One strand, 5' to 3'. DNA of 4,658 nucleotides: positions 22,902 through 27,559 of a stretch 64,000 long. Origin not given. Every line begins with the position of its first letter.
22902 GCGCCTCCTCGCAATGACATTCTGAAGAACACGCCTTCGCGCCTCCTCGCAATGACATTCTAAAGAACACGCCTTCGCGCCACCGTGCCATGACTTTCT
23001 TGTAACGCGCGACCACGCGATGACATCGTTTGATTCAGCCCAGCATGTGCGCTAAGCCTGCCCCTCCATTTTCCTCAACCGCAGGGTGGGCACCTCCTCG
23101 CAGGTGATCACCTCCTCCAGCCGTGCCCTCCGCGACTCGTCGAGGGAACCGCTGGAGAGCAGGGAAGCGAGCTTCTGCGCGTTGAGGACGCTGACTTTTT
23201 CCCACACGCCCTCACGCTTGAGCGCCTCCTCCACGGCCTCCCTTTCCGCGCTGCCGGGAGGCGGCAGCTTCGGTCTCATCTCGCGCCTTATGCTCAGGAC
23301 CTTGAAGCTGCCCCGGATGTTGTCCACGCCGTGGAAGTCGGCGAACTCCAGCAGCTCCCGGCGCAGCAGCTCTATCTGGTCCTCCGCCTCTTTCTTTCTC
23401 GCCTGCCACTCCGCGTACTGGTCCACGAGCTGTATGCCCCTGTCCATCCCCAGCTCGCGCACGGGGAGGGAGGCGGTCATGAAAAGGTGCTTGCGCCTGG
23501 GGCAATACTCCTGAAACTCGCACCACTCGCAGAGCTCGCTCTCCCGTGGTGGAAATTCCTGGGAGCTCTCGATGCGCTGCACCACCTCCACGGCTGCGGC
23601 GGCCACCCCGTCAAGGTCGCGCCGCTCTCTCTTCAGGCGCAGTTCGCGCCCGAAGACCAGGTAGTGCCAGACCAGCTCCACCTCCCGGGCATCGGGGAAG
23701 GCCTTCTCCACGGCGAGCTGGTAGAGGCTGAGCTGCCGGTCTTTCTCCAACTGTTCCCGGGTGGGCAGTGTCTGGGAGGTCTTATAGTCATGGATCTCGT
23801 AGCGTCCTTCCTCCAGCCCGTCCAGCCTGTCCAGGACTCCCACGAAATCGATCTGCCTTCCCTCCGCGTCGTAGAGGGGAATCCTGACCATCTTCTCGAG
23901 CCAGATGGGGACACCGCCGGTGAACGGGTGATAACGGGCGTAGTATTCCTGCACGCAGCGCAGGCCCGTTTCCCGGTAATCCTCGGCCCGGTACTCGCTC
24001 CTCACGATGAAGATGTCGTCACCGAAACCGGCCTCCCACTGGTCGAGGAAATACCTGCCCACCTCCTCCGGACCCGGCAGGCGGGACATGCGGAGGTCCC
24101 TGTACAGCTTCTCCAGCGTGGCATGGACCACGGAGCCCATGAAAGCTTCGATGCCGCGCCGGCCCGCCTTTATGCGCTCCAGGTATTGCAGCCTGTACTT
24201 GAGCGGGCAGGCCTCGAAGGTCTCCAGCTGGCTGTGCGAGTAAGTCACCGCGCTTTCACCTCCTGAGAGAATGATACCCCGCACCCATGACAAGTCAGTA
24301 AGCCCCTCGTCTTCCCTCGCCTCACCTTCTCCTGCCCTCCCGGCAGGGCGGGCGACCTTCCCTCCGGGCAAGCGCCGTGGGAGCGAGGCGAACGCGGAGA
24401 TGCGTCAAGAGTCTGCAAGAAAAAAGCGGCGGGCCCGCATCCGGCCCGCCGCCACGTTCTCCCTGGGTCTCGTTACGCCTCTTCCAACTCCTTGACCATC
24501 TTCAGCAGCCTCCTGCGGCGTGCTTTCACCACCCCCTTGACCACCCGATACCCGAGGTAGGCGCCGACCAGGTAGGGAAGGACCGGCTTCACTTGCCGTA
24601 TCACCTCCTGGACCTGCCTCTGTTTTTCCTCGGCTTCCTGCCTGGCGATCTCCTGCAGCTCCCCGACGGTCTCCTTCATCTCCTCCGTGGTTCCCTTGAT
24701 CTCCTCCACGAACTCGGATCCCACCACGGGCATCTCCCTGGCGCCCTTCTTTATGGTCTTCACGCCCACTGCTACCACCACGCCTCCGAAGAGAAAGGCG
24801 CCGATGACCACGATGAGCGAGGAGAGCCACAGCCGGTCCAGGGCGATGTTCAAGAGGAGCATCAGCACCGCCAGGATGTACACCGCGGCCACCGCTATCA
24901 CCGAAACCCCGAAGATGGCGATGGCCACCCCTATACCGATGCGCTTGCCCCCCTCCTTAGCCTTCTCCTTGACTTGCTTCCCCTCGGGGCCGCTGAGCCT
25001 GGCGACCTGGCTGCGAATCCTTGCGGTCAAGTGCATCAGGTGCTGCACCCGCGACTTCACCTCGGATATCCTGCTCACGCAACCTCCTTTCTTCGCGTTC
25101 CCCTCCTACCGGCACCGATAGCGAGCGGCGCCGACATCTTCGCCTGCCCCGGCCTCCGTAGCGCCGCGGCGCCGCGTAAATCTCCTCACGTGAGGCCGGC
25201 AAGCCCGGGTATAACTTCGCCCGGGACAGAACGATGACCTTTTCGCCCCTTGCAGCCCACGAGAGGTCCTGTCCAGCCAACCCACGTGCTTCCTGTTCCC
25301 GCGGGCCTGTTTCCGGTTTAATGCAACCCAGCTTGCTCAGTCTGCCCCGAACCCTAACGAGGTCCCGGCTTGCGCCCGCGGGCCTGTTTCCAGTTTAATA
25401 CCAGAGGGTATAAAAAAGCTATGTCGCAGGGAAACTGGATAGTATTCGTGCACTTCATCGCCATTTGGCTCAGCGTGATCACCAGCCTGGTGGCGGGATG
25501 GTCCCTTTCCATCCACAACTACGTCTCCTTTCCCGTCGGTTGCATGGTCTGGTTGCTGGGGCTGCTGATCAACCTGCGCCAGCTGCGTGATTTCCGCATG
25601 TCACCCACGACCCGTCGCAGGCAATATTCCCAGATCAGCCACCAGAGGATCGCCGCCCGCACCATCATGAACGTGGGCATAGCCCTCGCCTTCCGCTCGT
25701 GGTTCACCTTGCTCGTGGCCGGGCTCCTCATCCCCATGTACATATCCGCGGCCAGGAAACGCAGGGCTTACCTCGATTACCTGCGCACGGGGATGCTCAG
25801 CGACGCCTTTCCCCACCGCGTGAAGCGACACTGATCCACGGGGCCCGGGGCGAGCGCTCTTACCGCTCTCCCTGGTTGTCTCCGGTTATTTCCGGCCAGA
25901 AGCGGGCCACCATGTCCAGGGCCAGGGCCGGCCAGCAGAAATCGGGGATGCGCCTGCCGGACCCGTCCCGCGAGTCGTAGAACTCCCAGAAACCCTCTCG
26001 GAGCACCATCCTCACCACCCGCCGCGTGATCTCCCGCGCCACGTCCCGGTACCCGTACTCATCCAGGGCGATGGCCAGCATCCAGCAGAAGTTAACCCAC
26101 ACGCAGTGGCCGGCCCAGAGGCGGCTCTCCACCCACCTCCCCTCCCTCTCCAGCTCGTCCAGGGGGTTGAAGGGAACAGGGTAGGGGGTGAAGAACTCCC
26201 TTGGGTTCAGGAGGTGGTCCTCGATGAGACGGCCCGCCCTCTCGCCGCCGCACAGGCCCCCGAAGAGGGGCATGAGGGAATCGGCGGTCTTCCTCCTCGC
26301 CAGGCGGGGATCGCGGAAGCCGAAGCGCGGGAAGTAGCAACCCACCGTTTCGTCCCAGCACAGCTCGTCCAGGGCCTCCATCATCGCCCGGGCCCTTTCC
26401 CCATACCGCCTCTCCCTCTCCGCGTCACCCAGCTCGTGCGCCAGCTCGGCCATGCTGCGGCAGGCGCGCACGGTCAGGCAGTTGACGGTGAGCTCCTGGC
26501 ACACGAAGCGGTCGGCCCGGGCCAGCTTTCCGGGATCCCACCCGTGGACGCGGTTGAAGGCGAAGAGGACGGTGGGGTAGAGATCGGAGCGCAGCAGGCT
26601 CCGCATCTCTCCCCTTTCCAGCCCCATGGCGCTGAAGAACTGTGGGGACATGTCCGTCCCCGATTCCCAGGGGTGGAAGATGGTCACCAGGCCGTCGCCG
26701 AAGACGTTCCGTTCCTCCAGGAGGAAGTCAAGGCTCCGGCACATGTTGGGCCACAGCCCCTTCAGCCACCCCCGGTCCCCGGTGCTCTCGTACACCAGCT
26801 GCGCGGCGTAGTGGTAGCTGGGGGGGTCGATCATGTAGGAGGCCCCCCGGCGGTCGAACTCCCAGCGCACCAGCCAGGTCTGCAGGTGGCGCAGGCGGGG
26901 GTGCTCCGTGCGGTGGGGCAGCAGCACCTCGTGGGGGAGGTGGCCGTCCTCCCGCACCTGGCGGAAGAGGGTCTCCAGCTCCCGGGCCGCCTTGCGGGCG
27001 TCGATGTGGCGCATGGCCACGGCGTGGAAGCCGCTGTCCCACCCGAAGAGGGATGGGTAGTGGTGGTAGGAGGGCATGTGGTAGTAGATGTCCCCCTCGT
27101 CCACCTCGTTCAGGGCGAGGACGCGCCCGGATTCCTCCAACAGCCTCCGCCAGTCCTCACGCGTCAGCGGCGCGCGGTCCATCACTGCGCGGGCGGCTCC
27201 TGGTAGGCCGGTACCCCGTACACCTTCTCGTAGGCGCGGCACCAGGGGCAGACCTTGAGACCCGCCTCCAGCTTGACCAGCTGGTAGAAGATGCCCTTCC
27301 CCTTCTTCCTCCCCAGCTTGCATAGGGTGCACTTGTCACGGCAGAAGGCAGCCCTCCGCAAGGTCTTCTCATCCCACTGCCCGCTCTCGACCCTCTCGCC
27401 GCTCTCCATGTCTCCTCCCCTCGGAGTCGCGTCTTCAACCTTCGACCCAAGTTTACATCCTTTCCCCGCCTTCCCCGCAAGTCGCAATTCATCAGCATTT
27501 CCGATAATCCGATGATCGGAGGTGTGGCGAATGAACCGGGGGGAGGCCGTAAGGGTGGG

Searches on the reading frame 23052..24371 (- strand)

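Call 11: search_protein_families(library=pfam, proteins=[window:23052-24371:-], max_evalue=0.01)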
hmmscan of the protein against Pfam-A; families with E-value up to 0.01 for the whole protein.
window:23052-24371:- (439 aa): 2 families
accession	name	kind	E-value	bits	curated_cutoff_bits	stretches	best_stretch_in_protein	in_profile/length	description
PF12705.13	PDDEXK_1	-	3.2e-37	129.3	22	1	44-291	2-247/247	PD-(D/E)XK nuclease superfamily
PF01930.23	Cas_Cas4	-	0.00015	22.4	22.7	1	179-290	55-158/160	Domain of unknown function DUF83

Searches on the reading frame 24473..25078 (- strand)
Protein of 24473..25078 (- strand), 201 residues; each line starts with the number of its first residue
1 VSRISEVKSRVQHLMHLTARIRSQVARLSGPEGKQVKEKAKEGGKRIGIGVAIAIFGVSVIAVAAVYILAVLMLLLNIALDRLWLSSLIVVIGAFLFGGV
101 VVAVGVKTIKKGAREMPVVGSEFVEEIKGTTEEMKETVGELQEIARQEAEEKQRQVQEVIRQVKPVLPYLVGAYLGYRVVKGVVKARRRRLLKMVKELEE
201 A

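Call 11: search_protein_families(library=pfam, proteins=[window:24473-25078:-], max_evalue=0.01)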
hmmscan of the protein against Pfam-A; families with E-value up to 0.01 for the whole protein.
window:24473-25078:- (201 aa): 3 families
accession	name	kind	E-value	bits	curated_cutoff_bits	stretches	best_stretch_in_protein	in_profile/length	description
PF07332.16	Phage_holin_3_6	-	3e-09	37.4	28.4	1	17-117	3-101/116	Putative Actinobacterial Holin-X, holin superfamily III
PF06103.16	DUF948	-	0.00058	20.4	37.2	1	88-164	3-78/89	Bacterial protein of unknown function (DUF948)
PF20315.3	DUF6611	-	0.003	18.1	27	1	63-156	58-150/168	Family of unknown function (DUF6611)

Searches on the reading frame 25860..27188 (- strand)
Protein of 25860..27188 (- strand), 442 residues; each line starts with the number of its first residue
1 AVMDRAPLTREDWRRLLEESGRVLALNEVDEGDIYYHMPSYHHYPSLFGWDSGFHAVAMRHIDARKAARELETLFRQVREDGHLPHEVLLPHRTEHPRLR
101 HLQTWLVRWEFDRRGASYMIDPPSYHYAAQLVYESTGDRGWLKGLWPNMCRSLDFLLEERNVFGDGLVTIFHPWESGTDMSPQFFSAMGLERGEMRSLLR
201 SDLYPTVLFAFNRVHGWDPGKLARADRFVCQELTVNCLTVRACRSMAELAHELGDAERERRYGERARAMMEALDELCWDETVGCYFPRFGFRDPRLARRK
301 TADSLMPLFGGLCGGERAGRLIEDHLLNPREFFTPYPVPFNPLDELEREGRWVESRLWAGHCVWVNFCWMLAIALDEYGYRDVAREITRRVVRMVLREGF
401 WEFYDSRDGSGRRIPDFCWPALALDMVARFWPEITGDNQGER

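Call 11: search_protein_families(library=pfam, proteins=[window:25860-27188:-], max_evalue=0.01)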
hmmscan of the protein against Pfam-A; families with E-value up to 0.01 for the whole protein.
window:25860-27188:- (442 aa): 4 families
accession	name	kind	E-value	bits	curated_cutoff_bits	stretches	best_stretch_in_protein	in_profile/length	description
PF22422.2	MGH1-like_GH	-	3.4e-61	208.2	27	1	44-419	1-355/356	Mannosylglycerate hydrolase MGH1-like glycoside hydrolase domain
PF03200.22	Glyco_hydro_63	-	4.5e-13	49.3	22.4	1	29-91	74-136/492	Glycosyl hydrolase family 63 C-terminal domain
PF01204.24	Trehalase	-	2.7e-08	33.6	21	1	235-395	309-462/512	Trehalase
PF17389.8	Bac_rhamnosid6H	-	4.7e-06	26.6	24.5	1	231-313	167-237/339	Bacterial alpha-L-rhamnosidase 6 hairpin glycosidase domain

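Call 27: find_homologous_proteins(query=window:25860-27188:-, max_evalue=1e-20)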
Query window:25860-27188:- (442 aa): 86 proteins with E <= 1e-20 among 8000 candidates.
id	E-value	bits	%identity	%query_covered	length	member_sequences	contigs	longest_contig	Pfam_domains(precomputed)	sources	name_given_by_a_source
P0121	1.7e-267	906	86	98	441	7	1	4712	PF17389.9,PF01204.25,PF03200.23,PF22422.3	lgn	-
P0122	7.1e-258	874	81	100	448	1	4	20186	PF17389.9,PF01204.25,PF03200.23,PF22422.3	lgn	-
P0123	6.1e-251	851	82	97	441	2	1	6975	PF17389.9,PF01204.25,PF03200.23,PF22422.3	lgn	-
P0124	9.0e-251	850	81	98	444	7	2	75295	PF01204.25,PF03200.23,PF22422.3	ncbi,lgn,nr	ncbi:MAG: hypothetical protein H5T72_10080 [Actinobacteria bacterium]|nr:hypothetical protein [Actin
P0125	1.2e-238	810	79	98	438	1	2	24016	PF17389.9,PF01204.25,PF03200.23,PF22422.3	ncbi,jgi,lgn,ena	-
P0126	3.7e-233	792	77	98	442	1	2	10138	PF17389.9,PF01204.25,PF03200.23,PF22422.3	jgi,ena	-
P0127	1.0e-228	778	75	98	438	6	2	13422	PF01204.25,PF03200.23,PF22422.3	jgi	-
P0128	6.1e-224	762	73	97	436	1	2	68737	PF01204.25,PF03200.23,PF22422.3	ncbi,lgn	-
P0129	2.4e-219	747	71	99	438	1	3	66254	PF17389.9,PF01204.25,PF03200.23,PF22422.3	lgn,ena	-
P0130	4.5e-218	743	71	98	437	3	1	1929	PF17389.9,PF01204.25,PF03200.23,PF22422.3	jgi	jgi:hypothetical protein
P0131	1.5e-214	731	70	98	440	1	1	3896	PF17389.9,PF01204.25,PF03200.23,PF22422.3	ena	-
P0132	2.0e-214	731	72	98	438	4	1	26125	PF01204.25,PF03200.23,PF22422.3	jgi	-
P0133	8.1e-214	729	71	98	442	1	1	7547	PF17389.9,PF01204.25,PF03200.23,PF22422.3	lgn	-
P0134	4.2e-210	716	72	96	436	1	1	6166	PF01204.25,PF03200.23,PF22422.3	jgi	jgi:hypothetical protein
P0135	4.8e-208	710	70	96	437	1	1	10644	PF01204.25,PF03200.23,PF22422.3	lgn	-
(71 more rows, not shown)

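Call 29: find_encoding_contigs(protein=P0121, flank=6000, max_places=3)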
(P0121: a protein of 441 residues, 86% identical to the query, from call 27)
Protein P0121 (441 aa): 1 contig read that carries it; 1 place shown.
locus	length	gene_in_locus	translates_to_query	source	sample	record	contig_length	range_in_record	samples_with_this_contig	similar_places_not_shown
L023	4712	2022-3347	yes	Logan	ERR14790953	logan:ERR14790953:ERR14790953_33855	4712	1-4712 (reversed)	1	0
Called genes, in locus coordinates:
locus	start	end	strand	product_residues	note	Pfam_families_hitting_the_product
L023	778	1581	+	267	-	PF02754:CCG (weak)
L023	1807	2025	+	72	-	-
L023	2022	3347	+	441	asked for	PF03200:Glyco_hydro_63 (faint), PF22422:MGH1-like_GH, PF17389:Bac_rhamnosid6H (faint), PF01204:Trehalase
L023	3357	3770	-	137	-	-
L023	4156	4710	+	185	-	?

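Call 30: find_encoding_contigs(protein=P0122, flank=6000, max_places=3)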
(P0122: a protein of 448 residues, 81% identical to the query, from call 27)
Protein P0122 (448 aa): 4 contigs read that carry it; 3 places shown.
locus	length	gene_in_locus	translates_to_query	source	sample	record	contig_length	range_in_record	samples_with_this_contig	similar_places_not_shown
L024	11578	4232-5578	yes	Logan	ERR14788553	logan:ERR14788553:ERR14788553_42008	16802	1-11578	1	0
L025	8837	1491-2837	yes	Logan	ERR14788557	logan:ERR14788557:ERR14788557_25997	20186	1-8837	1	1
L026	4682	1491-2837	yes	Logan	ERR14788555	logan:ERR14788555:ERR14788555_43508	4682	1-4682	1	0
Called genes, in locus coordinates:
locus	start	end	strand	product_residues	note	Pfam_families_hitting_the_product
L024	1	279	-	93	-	?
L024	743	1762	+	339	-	PF04909:Amidohydro_2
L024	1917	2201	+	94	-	-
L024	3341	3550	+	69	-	-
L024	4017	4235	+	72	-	-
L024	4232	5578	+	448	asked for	PF03200:Glyco_hydro_63 (faint), PF22422:MGH1-like_GH, PF17389:Bac_rhamnosid6H (faint), PF01204:Trehalase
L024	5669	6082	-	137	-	-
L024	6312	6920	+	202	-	PF07332:Phage_holin_3_6 (weak), PF23933:DUF7269 (weak)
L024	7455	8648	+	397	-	PF12705:PDDEXK_1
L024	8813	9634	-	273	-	PF00561:Abhydrolase_1, PF12146:Hydrolase_4, PF12697:Abhydrolase_6, PF03096:Ndr (weak)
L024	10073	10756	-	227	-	PF07690:MFS_1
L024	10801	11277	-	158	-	PF12832:MFS_1_like, PF05977:MFS_3 (weak), PF07690:MFS_1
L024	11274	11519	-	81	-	-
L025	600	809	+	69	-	-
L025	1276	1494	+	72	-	-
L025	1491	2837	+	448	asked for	PF03200:Glyco_hydro_63 (faint), PF22422:MGH1-like_GH, PF17389:Bac_rhamnosid6H (faint), PF01204:Trehalase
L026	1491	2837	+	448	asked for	PF03200:Glyco_hydro_63 (faint), PF22422:MGH1-like_GH, PF17389:Bac_rhamnosid6H (faint), PF01204:Trehalase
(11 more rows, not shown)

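Call 31: find_encoding_contigs(protein=P0124, flank=6000, max_places=3)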
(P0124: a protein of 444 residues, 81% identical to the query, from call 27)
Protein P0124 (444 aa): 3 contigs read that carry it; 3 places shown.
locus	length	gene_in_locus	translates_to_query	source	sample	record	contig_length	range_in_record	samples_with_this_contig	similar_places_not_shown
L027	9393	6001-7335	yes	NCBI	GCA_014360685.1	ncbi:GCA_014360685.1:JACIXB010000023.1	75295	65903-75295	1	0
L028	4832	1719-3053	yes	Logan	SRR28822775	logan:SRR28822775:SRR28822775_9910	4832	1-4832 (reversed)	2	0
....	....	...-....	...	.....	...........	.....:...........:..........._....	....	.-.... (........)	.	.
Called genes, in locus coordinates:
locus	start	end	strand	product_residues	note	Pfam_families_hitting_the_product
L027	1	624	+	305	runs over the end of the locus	PF02633:Creatininase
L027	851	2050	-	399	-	-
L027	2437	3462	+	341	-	PF04909:Amidohydro_2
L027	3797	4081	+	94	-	-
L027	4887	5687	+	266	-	PF02754:CCG (faint)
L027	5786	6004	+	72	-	-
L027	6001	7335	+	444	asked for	PF03200:Glyco_hydro_63 (faint), PF22422:MGH1-like_GH, PF01204:Trehalase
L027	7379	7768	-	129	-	-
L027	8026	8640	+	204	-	PF07332:Phage_holin_3_6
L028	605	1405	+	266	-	PF02754:CCG (faint)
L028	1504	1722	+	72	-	-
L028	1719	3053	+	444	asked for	PF03200:Glyco_hydro_63 (faint), PF22422:MGH1-like_GH, PF01204:Trehalase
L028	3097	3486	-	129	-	-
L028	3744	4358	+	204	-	PF07332:Phage_holin_3_6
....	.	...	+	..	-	?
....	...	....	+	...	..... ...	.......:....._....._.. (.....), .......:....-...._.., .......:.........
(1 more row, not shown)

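Call 39: search_protein_families(library=ncbifam, proteins=[window:25860-27188:-], max_evalue=0.01)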
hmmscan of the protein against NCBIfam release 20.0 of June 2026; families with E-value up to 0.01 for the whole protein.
window:25860-27188:- (442 aa): 5 families
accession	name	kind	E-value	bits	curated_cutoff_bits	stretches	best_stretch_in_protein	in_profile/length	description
NF047898.1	GluglyHdase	equivalog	3.9e-25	88.5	550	1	20-411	12-424/442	glucosylglycerate hydrolase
NF007525.0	PRK10137.1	equivalog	4.4e-10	38.3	625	1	235-427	583-782/790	alpha-glucosidase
NF009773.0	PRK13270.1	subfamily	1.3e-07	30.5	512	1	232-395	348-497/549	alpha,alpha-trehalase TreF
NF009775.0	PRK13272.1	equivalog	1.5e-06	27.1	941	1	235-394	343-488/558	alpha,alpha-trehalase TreA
NF009774.0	PRK13271.1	subfamily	0.00015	20.8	560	1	233-394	339-487/569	alpha,alpha-trehalase TreA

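Call 73: find_encoding_contigs(protein=P0123, flank=5000, max_places=3)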
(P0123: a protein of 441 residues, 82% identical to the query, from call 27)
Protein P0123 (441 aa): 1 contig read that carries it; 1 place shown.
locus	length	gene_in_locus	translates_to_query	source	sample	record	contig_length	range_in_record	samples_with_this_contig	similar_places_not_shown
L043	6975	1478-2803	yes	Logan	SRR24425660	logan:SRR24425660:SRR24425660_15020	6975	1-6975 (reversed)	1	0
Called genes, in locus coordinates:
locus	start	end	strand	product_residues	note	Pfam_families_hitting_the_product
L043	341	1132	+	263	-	-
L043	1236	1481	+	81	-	-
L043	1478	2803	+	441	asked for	PF03200:Glyco_hydro_63 (faint), PF22422:MGH1-like_GH, PF17389:Bac_rhamnosid6H (faint), PF01204:Trehalase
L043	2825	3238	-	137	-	-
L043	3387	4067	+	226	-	PF07332:Phage_holin_3_6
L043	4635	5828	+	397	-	PF12705:PDDEXK_1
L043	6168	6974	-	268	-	?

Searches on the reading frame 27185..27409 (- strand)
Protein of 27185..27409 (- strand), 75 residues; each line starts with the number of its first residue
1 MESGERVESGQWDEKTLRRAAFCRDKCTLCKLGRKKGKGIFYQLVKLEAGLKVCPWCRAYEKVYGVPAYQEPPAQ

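Call 11: search_protein_families(library=pfam, proteins=[window:27185-27409:-], max_evalue=0.01)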
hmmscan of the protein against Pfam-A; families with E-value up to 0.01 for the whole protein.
window:27185-27409:- (75 aa): 0 families

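Call 35: search_protein_representatives(protein=window:27185-27409:-)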
Query: 75 residues. Proteins with E-value up to 0.001 (for the whole library): 71; up to 1e-10: 8; up to 1e-30: 0. The best 71 are listed.
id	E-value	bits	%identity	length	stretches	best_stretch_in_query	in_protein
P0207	3.6e-21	91.0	61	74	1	9-74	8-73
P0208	9.1e-19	83.4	63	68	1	7-73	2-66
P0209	4.8e-15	71.5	56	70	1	11-73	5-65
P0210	7.5e-15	70.9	52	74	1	6-73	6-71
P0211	6.5e-14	67.9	57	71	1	9-70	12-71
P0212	1.3e-13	66.9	57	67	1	16-73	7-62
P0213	3.3e-13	65.7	53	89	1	9-74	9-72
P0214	7.6e-13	64.5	56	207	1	12-70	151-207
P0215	2.6e-10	56.5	48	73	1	8-72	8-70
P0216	1.0e-09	54.6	67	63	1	31-74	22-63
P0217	1.9e-09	53.7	44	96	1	11-70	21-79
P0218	3.4e-09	52.9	49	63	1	8-70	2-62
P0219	1.3e-08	51.1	47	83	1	15-74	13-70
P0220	1.8e-08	50.7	48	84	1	17-73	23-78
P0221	2.8e-08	50.0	45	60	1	15-69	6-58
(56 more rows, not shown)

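Call 39: search_protein_families(library=ncbifam, proteins=[window:27185-27409:-], max_evalue=0.01)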
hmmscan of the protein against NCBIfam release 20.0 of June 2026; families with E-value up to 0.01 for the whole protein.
window:27185-27409:- (75 aa): 0 families
